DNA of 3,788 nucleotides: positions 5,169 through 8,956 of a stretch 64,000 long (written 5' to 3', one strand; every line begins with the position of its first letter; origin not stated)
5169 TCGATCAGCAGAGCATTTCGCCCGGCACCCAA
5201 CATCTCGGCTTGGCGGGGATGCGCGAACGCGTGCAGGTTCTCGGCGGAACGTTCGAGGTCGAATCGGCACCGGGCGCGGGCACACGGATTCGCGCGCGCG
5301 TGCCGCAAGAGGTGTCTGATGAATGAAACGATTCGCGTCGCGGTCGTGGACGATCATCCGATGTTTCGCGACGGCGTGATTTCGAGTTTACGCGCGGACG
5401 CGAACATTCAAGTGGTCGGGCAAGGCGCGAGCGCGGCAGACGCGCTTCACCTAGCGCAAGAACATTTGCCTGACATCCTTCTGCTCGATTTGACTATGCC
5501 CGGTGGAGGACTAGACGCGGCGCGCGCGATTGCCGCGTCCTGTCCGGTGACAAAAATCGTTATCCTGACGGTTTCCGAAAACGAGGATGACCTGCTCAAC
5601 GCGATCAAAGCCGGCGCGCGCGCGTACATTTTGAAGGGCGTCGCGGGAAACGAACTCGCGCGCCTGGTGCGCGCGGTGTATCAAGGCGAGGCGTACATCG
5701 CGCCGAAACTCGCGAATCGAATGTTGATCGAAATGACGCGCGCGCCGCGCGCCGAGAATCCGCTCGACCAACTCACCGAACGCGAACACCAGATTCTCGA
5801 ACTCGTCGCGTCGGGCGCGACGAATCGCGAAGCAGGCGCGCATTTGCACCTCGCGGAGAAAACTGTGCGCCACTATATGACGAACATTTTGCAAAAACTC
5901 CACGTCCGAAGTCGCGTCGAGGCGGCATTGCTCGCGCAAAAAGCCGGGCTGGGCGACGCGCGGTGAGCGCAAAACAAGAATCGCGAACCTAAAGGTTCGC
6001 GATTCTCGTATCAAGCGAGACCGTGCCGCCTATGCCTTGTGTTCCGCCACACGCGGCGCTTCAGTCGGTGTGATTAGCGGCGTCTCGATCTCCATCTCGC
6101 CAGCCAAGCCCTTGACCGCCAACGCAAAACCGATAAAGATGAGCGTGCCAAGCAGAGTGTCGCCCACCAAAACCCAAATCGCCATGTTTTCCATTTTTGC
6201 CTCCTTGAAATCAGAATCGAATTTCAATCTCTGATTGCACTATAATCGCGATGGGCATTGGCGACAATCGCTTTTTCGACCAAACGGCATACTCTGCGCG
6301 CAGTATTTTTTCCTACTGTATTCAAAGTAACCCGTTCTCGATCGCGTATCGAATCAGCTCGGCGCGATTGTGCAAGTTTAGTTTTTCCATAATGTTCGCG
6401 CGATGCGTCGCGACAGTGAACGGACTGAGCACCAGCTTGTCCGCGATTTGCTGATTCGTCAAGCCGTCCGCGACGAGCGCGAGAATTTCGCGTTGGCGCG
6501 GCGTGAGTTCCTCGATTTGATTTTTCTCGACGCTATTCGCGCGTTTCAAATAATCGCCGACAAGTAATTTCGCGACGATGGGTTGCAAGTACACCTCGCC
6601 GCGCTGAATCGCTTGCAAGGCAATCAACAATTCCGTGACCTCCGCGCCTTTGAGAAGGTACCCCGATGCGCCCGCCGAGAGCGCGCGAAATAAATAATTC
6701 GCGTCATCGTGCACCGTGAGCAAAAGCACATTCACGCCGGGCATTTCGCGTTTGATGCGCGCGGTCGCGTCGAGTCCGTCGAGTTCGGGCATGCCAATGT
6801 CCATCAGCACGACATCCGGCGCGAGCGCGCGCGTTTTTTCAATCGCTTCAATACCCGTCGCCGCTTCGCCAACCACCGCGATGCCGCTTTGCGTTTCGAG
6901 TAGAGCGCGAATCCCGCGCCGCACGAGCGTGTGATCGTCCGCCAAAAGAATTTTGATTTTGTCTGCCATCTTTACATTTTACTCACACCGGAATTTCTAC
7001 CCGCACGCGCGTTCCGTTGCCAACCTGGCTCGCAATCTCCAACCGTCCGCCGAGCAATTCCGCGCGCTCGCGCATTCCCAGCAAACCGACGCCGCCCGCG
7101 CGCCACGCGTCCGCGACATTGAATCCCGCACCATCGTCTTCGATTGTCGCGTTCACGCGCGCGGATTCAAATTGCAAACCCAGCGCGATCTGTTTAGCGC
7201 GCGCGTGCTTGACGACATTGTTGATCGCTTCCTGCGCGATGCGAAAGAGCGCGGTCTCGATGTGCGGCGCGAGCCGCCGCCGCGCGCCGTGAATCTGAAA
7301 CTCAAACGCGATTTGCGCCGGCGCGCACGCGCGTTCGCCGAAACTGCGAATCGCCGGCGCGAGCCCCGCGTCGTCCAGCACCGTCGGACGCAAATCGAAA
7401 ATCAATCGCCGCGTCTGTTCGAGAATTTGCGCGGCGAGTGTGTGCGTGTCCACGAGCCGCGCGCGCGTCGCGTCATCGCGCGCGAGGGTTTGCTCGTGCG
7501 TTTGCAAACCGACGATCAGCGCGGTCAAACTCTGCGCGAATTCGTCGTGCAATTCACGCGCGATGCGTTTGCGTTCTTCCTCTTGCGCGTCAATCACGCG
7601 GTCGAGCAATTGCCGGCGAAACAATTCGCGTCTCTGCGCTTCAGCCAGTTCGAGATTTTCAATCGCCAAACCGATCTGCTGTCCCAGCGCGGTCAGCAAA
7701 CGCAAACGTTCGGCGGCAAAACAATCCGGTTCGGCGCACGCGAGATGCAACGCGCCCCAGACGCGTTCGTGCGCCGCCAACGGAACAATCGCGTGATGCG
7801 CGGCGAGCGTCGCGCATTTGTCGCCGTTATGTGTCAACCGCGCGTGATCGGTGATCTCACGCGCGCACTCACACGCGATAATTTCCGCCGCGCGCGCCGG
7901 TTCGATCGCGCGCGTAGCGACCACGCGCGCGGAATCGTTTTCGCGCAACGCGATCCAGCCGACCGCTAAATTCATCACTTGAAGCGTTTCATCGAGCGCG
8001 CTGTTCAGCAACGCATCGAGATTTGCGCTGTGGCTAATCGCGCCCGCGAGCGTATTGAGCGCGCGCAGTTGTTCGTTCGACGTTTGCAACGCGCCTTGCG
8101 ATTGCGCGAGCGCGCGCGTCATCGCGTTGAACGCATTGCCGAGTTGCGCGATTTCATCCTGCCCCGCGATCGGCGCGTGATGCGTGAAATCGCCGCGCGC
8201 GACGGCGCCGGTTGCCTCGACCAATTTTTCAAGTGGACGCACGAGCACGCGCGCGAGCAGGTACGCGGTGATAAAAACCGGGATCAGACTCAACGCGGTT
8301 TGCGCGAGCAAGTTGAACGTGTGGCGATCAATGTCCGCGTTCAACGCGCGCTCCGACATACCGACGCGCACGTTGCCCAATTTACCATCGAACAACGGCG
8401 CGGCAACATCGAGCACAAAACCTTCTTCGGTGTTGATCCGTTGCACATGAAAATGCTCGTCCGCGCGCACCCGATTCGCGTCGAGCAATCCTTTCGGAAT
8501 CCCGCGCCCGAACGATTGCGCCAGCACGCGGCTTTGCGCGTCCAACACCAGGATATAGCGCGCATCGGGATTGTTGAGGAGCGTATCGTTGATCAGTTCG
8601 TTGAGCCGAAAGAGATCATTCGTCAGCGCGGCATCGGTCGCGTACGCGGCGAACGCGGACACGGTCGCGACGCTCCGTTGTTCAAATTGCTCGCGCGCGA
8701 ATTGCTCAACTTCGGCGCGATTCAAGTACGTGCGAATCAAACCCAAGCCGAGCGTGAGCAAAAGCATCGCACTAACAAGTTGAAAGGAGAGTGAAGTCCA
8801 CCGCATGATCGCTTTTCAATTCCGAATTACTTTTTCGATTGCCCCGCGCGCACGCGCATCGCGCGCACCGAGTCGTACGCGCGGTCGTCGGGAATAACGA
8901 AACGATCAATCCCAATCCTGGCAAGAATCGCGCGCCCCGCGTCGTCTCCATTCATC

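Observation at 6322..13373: Two tandem paralogous triads of PhnD-like binding lipoprotein + HAMP-GAF kinase + NarL regulator, wedged between a Mo oxidoreductase locus and the ars operon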

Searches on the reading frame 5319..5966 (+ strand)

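Call 9: search_protein_families(library=pfam, proteins=[window:5319-5966:+], max_evalue=0.001)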
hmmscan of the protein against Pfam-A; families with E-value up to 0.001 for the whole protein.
window:5319-5966:+ (215 aa): 4 families
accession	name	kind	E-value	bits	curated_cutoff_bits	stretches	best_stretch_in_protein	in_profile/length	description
PF00072.30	Response_reg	-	3.2e-21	76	30.2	1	7-117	1-110/111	Response regulator receiver domain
PF00196.25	GerE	-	2.9e-18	65.7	23.5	1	150-206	1-57/57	Bacterial regulatory proteins, luxR family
PF08281.18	Sigma70_r4_2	-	3.2e-05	23.9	25.7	1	149-194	8-54/54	Sigma-70, region 4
PF04545.22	Sigma70_r4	-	7.7e-05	22.6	24.1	1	149-194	2-48/50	Sigma-70, region 4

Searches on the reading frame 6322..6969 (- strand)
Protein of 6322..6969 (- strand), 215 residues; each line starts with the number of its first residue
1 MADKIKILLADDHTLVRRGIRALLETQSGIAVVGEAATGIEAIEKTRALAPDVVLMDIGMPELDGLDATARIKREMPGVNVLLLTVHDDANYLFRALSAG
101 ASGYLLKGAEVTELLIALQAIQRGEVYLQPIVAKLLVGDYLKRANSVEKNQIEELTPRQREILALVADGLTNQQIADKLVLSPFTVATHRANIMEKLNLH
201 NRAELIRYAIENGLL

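Call 6: search_protein_families(library=pfam, proteins=[window:6322-6969:-], max_evalue=0.01)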
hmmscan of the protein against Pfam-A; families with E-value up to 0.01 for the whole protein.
window:6322-6969:- (215 aa): 4 families
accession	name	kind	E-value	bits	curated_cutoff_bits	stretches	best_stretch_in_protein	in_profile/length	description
PF00072.30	Response_reg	-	3.6e-29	101.6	30.2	1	7-118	1-110/111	Response regulator receiver domain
PF00196.25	GerE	-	2.4e-22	78.7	23.5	1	154-209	2-57/57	Bacterial regulatory proteins, luxR family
PF08281.18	Sigma70_r4_2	-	6.7e-08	32.5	25.7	1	151-197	7-54/54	Sigma-70, region 4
PF04545.22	Sigma70_r4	-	0.0031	17.4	24.1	1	152-197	2-48/50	Sigma-70, region 4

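Call 7: search_protein_families(library=ncbifam, proteins=[window:6322-6969:-], max_evalue=0.01)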
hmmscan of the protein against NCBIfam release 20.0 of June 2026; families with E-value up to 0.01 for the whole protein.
window:6322-6969:- (215 aa): 115 families (the best 25 are shown)
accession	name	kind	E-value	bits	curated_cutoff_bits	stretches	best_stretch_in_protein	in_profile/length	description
NF052445.1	RespRegMctR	equivalog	8.8e-57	191.8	300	1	4-214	1-204/205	two-component system response regulator MctR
NF011896.0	PRK15369.1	equivalog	1e-50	172.3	242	1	4-211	3-206/211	two component system response regulator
NF007018.1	PRK09483.1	equivalog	1.3e-48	165.5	280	1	5-215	2-209/217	UvrY/SirA/GacA family response regulator transcription factor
NF007935.0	PRK10651.1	equivalog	4.3e-47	160.1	250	1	3-208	5-209/216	two-component system response regulator NarL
NF047785.1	respo_reg_MadR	equivalog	9e-45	152.6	300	1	5-215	1-209/209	MadR family response regulator transcription factor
NF007708.0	PRK10403.1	equivalog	1.1e-38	132.9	343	1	5-203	7-202/215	nitrate/nitrite response regulator protein NarP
NF007685.0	PRK10360.1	equivalog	3.1e-33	115.2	258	1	5-208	2-191/196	response regulator transcription factor UhpA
NF007403.0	PRK09935.1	equivalog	1.9e-32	112.6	271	1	7-212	6-207/210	fimbria biosynthesis transcriptional regulator FimZ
NF007419.0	PRK09958.1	equivalog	1.3e-27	96.7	251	1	8-212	4-201/204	acid-sensing system DNA-binding response regulator EvgA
NF006900.1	PRK09390.1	equivalog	3.3e-26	92.1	255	1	1-213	1-201/203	response regulator FixJ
NF001965.0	PRK00742.1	subfamily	1.2e-24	87.1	293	1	3-109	2-109/357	chemotaxis-specific protein-glutamate methyltransferase CheB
NF008098.0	PRK10840.1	equivalog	1.1e-23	83.9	235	1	4-208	3-204/216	response regulator transcription factor RcsB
NF041830.1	RR_TF_ErdR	exception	2.8e-23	82.8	390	1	6-203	3-199/213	response regulator transcription factor ErdR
NF040749.1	tetrathio_RR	equivalog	2.9e-23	82.6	290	1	7-207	2-186/191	tetrathionate respiration response regulator TtrR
NF041367.1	CheY_Halo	equivalog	2.4e-22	79.4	200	1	7-119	1-111/114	chemotaxis protein CheY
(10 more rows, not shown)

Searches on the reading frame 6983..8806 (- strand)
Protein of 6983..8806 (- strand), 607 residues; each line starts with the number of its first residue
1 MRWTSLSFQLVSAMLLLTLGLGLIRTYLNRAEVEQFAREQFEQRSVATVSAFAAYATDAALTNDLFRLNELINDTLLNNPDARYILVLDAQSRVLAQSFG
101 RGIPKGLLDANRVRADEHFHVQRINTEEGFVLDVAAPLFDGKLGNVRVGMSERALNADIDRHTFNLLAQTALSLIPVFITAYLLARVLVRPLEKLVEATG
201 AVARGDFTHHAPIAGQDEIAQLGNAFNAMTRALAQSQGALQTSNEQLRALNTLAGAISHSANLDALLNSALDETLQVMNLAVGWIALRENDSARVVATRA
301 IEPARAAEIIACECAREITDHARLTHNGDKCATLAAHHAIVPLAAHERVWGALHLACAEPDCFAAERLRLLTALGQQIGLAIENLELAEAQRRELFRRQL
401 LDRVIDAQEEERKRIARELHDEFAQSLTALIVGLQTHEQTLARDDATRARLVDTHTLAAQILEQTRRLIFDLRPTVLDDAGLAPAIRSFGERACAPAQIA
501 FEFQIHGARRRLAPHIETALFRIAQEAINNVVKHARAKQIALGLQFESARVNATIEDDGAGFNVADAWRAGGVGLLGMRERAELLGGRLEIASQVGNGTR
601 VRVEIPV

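Call 6: search_protein_families(library=pfam, proteins=[window:6983-8806:-], max_evalue=0.01)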
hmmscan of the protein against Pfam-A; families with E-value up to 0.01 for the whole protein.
window:6983-8806:- (607 aa): 8 families
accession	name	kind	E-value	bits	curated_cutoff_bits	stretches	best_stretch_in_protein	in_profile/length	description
PF00672.30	HAMP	-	2.4e-16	60.2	25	1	183-234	1-52/53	HAMP domain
PF07730.19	HisKA_3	-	3.9e-15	56.6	24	1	411-477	1-68/68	Histidine kinase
PF13492.12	GAF_3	-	3e-12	47.5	27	1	262-384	1-129/129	GAF domain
PF02518.31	HATPase_c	-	3.2e-12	47.3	26.4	1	517-606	3-108/111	Histidine kinase-, DNA gyrase B-, and HSP90-like ATPase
PF13185.12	GAF_2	-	8.5e-12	45.9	28.6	1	261-383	2-136/136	GAF domain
PF17203.10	sCache_3_2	-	2.1e-07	31.6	28.4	1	37-160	6-136/140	Single cache domain 3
PF13581.12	HATPase_c_2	-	1.2e-05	25.8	27.4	1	522-585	34-112/127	Histidine kinase-like ATPase domain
PF01590.32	GAF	-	0.0011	19.9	22.4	1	262-382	1-133/133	GAF domain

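Call 7: search_protein_families(library=ncbifam, proteins=[window:6983-8806:-], max_evalue=0.01)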
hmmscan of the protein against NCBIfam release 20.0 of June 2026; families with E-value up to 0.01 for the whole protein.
window:6983-8806:- (607 aa): 35 families (the best 25 are shown)
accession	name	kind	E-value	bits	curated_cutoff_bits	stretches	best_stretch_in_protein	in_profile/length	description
NF052443.1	SensHisKinMctS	equivalog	3.3e-44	151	700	1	396-606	235-447/457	two-component system sensor histidine kinase MctS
NF008649.0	PRK11644.1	equivalog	4.2e-41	141.2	408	1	375-606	265-495/499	signal transduction histidine-protein kinase/phosphatase UhpB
NF007896.0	PRK10600.1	equivalog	5.2e-35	121.2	578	2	409-604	388-582/598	nitrate/nitrite two-component system sensor histidine kinase NarX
NF008184.0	PRK10935.1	equivalog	1.6e-33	116.2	553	1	174-605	162-557/565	nitrate/nitrite two-component system sensor histidine kinase NarQ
NF052531.1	Strep_LiaS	equivalog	2.8e-27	95.8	450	1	408-607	129-327/328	envelope stress sensor histidine kinase LiaS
NF047786.1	his_kin_MadS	equivalog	3.1e-25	89.2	500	1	407-606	226-434/434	MadS family sensor histidine kinase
NF033092.0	HK_WalK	equivalog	4e-19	68.6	725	1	5-249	4-262/594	cell wall metabolism sensor histidine kinase WalK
NF012163.2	BaeS_SmeS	equivalog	1.1e-11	44.4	500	1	155-237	156-237/457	sensor histidine kinase efflux regulator BaeS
NF007004.0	PRK09467.1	equivalog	8.1e-11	41.4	415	1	160-235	151-227/440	two-component system sensor histidine kinase EnvZ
NF040691.1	MtrAB_MtrB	equivalog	2.2e-10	40.2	450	1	167-236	190-260/507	MtrAB system histidine kinase MtrB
NF038263.1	prot_phos_SiaA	equivalog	6.1e-10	38.3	700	1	159-241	303-387/658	biofilm regulation protein phosphatase SiaA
NF007007.0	PRK09470.1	equivalog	1e-09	37.9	486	1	153-235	161-240/463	envelope stress sensor histidine kinase CpxA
NF007837.0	PRK10549.1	equivalog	1.1e-09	37.6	603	1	170-237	170-237/466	envelope stress sensor histidine kinase BaeS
NF058645.1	MCPCtpMPsAe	equivalog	7.5e-09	34.9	900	1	147-307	188-343/558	methyl-accepting chemotaxis protein CtpM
NF041210.1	his_kin_PieS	equivalog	1.1e-08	34.5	850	1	171-247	174-250/474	two component system sensor histidine kinase PieS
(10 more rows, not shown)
